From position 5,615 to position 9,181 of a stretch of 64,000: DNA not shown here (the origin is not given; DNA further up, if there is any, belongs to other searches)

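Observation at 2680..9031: Translationally coupled triad of unknown protein, PLD-like nuclease and SNF2 helicase: candidate uncharacterised defence-like system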

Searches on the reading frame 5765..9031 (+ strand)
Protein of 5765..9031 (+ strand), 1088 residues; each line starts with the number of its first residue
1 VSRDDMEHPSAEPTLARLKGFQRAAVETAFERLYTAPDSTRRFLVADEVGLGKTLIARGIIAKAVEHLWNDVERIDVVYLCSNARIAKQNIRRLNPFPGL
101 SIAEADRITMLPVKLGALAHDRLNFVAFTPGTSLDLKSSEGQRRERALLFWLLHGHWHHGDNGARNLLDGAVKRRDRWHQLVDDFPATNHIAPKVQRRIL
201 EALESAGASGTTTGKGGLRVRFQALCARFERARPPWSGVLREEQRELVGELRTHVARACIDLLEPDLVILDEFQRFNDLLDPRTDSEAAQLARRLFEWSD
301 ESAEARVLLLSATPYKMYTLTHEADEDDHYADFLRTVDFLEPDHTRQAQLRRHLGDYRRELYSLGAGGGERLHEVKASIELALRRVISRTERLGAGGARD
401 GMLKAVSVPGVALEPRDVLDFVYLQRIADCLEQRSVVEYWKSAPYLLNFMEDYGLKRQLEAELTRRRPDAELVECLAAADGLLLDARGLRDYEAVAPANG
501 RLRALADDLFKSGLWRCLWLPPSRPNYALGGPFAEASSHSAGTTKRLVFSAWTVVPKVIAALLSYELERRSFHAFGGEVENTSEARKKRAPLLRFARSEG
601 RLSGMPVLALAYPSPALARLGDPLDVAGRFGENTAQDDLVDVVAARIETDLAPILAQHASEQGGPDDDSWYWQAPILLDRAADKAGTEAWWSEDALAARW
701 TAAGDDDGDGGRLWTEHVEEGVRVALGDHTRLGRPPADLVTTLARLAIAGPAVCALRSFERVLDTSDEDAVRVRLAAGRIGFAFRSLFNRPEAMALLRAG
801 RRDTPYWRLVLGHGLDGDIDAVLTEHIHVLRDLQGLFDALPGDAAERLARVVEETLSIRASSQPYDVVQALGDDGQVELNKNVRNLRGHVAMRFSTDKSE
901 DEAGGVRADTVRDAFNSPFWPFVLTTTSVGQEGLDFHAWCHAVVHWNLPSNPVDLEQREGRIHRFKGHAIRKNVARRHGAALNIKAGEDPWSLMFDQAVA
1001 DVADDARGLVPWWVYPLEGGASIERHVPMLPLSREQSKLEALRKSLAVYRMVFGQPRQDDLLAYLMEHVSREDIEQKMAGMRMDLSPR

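Call 4: search_protein_families(library=pfam, proteins=[window:5765-9031:+], max_evalue=0.01)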
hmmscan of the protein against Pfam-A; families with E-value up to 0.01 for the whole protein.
window:5765-9031:+ (1088 aa): 4 families
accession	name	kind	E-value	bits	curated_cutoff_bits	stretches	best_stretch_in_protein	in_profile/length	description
PF00271.37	Helicase_C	-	1.2e-06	29.2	23.5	1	915-965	61-109/110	Helicase conserved C-terminal domain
PF00270.35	DEAD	-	5.8e-06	26.6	26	0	34-136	12-108/167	DEAD/DEAH box helicase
PF04851.21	ResIII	-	0.0051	17.2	22.5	0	22-97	8-76/164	Type III restriction enzyme, res subunit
PF13401.12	AAA_22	-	0.0068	17.2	27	0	213-309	42-120/130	AAA domain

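Call 5: search_protein_families(library=padloc, proteins=[window:5765-9031:+], max_evalue=0.01)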
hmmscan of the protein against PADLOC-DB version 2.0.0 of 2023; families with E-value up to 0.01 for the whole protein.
window:5765-9031:+ (1088 aa): 24 families
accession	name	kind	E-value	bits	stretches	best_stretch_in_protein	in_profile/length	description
PDLC03830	ZacC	-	0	1124.1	1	10-1087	5-1016/1019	-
PDLC04556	PDC-M27C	-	2.1e-22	77.3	1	912-985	747-819/892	-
PDLC04554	PDC-M27C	-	3e-17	60.2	1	914-982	762-829/1217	-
PDLC02504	BrxHI|BrxHII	-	1.4e-14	51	2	819-966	441-582/971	BrxHII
PDLC02621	DrmD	-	2.5e-12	43.8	1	923-966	581-624/1040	DrmD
PDLC02843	DpdE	-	5.4e-12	42.4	2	923-969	622-667/1091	DpdE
PDLC04555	PDC-M27C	-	4.4e-11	40.2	1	914-982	499-566/656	-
PDLC02840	DpdE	-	1.4e-10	38.2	2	921-968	610-656/1091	DpdE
PDLC02500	BrxHI|BrxHII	-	3.5e-10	37.1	1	923-965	532-573/933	BrxHI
PDLC02623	DrmD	-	9.5e-10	34.9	1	909-971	568-629/1040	DrmD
PDLC02572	DrmA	-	1.4e-09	34.5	1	922-967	578-623/1043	DrmA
PDLC02633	DrmD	-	1.4e-08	31.2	1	910-970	574-633/839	DrmD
PDLC02619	DrmD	-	5.5e-08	29.4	1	923-965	492-533/872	DrmD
PDLC02634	DrmD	-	8.6e-08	28.4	1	920-968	539-586/900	DrmD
PDLC02846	DpdE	-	4.3e-07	26.2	1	923-968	618-663/1034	DpdE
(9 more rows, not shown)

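Call 20: search_protein_families(library=ncbifam, proteins=[window:5765-9031:+], max_evalue=0.001)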
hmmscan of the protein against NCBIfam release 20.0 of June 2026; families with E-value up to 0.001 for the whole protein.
window:5765-9031:+ (1088 aa): 5 families
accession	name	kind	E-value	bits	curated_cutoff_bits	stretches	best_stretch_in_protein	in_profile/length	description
NF041062.1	DpdE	equivalog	1.1e-16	60.1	500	2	859-969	539-642/1048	protein DpdE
NF038317.1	DISARM_DrmD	equivalog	1.9e-15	56.3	610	1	909-965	546-608/1021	DISARM system SNF2-like helicase DrmD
NF042964.1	phospholipD_antiphage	equivalog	2.7e-08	32.6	1100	0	17-55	228-264/895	phospholipase D-like domain-containing anti-phage protein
NF003426.0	PRK04914.1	equivalog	5.4e-08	31.5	576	0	923-965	550-591/959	RNA polymerase-associated protein RapA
NF038318.1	DISARM_DrmD_b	equivalog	2.3e-07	29.3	950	1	923-965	489-530/868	DISARM system SNF2-like helicase DrmD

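Call 36: search_solved_structures(query=window:5765-9028:+, max_evalue=0.01)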
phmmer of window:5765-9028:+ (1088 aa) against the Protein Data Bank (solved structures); distinct sequences matched with E-value up to 0.01: 0.

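Call 76: list_cluster_members(proteins=[window:5780-9028:+])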
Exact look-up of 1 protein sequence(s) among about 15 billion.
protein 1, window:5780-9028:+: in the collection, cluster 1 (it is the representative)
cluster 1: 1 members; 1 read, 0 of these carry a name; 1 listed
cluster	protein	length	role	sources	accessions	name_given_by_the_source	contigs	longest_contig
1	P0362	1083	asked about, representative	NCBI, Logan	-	-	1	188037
